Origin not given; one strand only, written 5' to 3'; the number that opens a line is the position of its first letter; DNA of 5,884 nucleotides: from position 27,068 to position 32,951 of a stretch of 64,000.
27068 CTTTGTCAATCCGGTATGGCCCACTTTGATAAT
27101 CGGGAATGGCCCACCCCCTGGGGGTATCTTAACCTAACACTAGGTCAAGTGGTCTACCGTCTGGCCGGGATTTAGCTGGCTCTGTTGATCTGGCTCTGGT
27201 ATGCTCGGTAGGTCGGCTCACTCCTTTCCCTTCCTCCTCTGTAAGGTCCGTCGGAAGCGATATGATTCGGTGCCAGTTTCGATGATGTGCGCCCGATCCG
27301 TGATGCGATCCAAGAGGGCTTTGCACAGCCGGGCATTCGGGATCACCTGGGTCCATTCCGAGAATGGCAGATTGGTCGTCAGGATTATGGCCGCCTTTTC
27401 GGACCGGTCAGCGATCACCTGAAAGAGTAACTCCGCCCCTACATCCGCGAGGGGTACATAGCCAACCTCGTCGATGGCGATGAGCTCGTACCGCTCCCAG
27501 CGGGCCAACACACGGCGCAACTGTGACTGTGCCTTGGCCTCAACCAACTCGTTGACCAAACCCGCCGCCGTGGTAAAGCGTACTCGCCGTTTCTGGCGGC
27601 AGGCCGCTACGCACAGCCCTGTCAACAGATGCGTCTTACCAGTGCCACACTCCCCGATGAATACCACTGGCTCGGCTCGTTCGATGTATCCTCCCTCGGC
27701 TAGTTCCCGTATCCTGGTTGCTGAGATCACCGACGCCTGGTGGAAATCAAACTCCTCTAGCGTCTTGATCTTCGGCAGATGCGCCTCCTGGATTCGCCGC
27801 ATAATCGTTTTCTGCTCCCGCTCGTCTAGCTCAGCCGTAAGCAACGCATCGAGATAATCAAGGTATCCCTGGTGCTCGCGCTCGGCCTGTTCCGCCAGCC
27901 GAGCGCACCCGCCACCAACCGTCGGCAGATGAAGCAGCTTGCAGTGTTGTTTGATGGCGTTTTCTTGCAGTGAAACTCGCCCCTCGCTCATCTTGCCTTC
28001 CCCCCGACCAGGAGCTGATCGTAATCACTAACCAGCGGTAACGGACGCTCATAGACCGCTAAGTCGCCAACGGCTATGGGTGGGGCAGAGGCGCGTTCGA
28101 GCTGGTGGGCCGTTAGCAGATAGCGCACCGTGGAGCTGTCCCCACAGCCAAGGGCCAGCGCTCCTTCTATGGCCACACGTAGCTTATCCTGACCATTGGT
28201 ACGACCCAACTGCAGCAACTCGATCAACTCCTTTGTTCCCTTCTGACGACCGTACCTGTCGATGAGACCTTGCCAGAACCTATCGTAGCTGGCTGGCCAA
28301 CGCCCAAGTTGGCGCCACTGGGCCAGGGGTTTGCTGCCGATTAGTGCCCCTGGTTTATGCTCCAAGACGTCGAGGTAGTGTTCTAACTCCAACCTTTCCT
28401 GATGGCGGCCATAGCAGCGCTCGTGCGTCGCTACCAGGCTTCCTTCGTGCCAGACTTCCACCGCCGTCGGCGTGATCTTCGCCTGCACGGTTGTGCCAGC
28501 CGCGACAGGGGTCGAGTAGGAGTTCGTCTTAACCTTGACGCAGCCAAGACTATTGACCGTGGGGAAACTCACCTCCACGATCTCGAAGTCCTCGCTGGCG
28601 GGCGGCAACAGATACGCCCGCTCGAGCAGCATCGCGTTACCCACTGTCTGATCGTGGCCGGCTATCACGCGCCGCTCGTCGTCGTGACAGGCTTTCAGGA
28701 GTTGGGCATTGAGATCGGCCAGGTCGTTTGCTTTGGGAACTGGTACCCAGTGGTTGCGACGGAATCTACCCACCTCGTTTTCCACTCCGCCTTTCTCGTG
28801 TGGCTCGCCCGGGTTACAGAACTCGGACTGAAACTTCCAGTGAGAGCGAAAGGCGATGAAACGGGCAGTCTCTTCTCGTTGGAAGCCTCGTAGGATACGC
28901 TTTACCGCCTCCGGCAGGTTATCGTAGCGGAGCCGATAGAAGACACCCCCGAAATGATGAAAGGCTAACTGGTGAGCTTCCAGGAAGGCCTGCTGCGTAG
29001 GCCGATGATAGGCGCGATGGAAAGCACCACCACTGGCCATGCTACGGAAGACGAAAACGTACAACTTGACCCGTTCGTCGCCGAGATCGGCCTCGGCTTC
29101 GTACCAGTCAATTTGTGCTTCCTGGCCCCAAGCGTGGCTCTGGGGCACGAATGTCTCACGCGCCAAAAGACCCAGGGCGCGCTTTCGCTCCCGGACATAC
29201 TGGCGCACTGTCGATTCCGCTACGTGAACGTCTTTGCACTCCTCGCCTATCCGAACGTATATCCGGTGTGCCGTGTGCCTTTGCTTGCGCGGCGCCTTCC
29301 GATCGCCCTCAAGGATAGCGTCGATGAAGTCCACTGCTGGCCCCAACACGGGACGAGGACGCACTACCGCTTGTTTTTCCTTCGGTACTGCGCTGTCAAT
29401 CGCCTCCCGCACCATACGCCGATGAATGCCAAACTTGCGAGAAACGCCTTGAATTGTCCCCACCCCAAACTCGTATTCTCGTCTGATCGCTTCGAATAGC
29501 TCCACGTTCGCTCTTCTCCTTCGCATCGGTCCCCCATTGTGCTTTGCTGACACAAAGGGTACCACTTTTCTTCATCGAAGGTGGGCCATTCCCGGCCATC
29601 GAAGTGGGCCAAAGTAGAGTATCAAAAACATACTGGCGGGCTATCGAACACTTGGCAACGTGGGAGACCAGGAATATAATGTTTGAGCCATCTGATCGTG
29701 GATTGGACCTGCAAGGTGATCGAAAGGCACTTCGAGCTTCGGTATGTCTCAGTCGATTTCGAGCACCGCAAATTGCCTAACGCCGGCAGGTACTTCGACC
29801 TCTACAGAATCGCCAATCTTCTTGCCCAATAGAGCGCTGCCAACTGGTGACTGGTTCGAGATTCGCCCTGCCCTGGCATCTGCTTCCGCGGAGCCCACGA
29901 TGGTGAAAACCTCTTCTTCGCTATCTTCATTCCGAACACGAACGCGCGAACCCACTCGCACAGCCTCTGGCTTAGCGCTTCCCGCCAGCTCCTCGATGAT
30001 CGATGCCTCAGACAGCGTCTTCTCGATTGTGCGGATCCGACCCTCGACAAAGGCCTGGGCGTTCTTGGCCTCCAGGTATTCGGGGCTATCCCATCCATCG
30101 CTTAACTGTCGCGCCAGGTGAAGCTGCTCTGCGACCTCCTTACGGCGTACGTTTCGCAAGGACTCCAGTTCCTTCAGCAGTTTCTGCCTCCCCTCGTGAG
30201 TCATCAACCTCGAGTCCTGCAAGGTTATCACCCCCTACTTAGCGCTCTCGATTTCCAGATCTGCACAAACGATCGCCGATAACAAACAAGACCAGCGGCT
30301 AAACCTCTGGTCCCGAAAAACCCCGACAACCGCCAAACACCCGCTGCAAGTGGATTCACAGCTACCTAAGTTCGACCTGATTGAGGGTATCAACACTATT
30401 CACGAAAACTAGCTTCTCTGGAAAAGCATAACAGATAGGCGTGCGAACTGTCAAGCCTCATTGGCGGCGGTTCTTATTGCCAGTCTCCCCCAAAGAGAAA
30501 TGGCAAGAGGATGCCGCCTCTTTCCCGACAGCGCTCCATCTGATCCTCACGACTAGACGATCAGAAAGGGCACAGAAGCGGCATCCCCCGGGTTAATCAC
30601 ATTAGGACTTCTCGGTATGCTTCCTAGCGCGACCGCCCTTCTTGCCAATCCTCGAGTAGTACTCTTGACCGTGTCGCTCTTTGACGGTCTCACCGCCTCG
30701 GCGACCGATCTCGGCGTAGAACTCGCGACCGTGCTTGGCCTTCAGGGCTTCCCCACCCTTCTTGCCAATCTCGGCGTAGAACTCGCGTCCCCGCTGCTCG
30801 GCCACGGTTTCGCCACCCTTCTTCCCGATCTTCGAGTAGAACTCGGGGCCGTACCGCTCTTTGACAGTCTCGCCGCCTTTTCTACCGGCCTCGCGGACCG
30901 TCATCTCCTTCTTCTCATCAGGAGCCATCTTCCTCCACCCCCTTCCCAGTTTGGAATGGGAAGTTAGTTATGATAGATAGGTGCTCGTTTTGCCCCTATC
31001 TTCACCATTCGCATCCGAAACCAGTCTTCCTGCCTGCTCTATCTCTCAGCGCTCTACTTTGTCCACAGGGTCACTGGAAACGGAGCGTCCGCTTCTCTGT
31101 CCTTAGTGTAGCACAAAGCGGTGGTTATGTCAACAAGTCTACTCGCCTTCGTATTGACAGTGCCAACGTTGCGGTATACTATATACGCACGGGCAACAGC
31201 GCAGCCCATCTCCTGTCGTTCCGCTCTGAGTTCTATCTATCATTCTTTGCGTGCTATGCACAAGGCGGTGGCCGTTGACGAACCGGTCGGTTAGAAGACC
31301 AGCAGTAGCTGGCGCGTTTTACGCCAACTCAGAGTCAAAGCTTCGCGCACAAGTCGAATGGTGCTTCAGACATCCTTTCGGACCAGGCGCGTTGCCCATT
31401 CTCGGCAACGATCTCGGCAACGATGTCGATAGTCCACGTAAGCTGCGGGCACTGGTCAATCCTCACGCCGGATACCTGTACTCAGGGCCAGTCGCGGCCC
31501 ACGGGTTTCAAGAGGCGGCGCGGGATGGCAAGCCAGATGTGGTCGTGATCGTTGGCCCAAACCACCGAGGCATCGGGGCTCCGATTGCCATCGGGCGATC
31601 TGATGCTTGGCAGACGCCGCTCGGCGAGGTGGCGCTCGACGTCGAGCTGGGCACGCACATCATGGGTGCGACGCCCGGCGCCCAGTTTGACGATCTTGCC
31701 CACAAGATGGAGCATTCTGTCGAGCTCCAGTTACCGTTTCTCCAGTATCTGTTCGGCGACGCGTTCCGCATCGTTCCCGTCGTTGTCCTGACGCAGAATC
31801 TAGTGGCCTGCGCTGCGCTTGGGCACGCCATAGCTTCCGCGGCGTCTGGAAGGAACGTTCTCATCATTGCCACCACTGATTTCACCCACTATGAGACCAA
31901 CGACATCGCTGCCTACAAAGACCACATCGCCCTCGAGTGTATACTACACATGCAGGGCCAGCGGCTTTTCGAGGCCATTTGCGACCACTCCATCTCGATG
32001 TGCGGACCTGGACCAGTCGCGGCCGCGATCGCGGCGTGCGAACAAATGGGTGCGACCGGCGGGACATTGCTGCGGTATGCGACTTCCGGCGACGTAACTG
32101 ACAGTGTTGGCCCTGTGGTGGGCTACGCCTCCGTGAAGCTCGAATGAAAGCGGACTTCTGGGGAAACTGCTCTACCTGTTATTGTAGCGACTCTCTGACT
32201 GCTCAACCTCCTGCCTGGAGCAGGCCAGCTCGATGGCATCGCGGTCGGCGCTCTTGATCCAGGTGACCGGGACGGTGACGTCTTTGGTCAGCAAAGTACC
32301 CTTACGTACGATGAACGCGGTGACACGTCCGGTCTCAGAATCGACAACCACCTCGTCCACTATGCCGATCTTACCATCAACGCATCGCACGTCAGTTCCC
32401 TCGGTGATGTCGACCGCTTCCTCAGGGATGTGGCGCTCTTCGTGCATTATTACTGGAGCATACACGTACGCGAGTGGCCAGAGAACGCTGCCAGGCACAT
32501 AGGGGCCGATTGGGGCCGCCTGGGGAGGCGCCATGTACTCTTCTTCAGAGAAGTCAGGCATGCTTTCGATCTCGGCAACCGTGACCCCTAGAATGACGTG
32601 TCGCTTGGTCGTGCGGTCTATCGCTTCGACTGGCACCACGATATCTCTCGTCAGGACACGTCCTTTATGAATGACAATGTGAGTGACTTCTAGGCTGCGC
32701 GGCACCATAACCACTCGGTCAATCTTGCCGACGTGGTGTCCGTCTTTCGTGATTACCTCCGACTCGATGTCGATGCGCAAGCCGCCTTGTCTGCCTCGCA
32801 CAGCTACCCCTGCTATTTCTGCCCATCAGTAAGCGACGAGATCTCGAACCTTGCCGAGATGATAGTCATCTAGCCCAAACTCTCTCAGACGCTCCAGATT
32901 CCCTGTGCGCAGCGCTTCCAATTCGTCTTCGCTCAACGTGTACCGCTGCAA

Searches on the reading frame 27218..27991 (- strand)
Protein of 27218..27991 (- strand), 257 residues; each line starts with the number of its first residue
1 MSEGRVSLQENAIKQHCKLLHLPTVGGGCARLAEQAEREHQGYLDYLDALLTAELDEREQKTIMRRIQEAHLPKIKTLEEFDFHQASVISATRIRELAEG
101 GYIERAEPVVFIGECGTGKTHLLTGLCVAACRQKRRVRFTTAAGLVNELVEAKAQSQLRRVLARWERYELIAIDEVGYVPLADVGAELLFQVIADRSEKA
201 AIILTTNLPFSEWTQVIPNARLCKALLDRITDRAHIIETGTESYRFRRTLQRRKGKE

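Call 8: search_protein_families(library=pfam, proteins=[window:27218-27991:-])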
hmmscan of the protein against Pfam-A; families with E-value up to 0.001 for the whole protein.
window:27218-27991:- (257 aa): 4 families
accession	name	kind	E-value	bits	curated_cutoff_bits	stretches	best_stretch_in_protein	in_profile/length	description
PF01695.23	IstB_IS21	-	3.2e-66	223.7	24.1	1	16-249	2-235/238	IstB-like ATP binding protein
PF00308.24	Bac_DnaA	-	6.1e-08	33.5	23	1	96-204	25-135/162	Bacterial DnaA ATPAse domain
PF13481.12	AAA_25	-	2.4e-05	24.5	27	1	90-169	18-98/195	AAA domain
PF00004.35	AAA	-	6.2e-05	23.9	21.2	1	109-210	1-112/131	ATPase family associated with various cellular activities (AAA)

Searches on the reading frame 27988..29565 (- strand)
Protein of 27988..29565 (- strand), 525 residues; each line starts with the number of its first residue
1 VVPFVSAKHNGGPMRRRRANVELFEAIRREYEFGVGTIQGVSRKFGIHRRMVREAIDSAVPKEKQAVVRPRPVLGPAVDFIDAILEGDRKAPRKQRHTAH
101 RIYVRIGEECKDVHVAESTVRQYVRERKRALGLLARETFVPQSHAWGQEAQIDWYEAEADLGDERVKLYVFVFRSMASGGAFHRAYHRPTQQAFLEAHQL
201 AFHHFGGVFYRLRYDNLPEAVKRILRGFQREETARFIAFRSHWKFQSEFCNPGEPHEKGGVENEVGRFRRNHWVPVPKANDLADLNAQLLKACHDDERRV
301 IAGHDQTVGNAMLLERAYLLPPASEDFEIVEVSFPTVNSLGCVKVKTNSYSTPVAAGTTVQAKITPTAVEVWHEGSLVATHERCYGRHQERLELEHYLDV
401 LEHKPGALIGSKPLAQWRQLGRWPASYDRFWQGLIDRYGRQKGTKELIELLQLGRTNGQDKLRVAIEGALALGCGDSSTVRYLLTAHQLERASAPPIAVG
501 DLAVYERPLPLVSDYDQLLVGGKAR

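Call 8: search_protein_families(library=pfam, proteins=[window:27988-29565:-])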
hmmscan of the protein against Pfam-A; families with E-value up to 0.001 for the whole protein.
window:27988-29565:- (525 aa): 2 families
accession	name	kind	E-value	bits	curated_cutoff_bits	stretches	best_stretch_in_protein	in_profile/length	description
PF22483.2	Mu-transpos_C_2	-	1.1e-15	57.5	27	1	325-391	4-71/73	Mu transposase, C-terminal domain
PF00665.32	rve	-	0.00014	22.5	32.6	1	150-255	8-102/102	Integrase core domain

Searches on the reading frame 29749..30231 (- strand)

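Call 8: search_protein_families(library=pfam, proteins=[window:29749-30231:-])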
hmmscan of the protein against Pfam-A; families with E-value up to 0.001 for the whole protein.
window:29749-30231:- (160 aa): 2 families
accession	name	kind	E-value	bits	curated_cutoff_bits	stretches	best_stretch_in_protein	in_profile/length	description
PF01272.25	GreA_GreB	-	7.2e-26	90.4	26.9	1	89-159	4-75/77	Transcription elongation factor, GreA/GreB, C-term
PF03449.20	GreA_GreB_N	-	8.6e-19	68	24.5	1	9-78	2-71/71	Transcription elongation factor, N-terminal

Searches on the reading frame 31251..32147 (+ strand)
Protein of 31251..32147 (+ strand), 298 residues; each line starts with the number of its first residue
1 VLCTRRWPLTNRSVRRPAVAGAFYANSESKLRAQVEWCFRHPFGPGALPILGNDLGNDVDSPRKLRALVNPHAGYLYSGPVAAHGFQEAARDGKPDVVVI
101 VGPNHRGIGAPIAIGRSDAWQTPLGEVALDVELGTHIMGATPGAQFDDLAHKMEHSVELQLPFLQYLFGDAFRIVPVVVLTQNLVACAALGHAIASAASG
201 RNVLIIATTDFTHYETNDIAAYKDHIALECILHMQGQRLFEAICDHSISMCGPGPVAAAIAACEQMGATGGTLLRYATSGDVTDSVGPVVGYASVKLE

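Call 8: search_protein_families(library=pfam, proteins=[window:31251-32147:+])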
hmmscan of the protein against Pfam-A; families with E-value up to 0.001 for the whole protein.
window:31251-32147:+ (298 aa): 2 families
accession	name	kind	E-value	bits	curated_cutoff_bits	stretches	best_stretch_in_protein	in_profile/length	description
PF01875.22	Memo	-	1.5e-72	244.5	27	1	17-295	2-268/269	Memo-like protein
PF02900.23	LigB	-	1.9e-07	30.9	26.3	1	87-225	35-193/269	Catalytic LigB subunit of aromatic ring-opening dioxygenase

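Call 90: search_protein_families(library=ncbifam, proteins=[window:31251-32147:+], max_evalue=0.00001)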
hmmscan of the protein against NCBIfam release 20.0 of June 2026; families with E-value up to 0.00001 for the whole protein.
window:31251-32147:+ (298 aa): 2 families
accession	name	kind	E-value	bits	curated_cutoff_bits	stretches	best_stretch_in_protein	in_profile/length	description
TIGR04336.1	AmmeMemoSam_B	hypoth_equivalog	1.9e-85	286.4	26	1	15-295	1-268/270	AmmeMemoRadiSam system protein B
NF001987.0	PRK00782.1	equivalog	3e-78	262.7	295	1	14-295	2-263/267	MEMO1 family protein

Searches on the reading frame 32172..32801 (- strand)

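Call 8: search_protein_families(library=pfam, proteins=[window:32172-32801:-])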
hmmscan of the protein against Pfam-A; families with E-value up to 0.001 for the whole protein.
window:32172-32801:- (209 aa): 2 families
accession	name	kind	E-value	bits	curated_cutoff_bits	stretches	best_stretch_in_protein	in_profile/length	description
PF05239.21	PRC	-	5.8e-11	42.7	21.2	2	142-187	18-67/78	PRC-barrel domain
PF09939.14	DUF2171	-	1.1e-05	26.1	25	0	132-199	1-63/64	Uncharacterized protein conserved in bacteria (DUF2171)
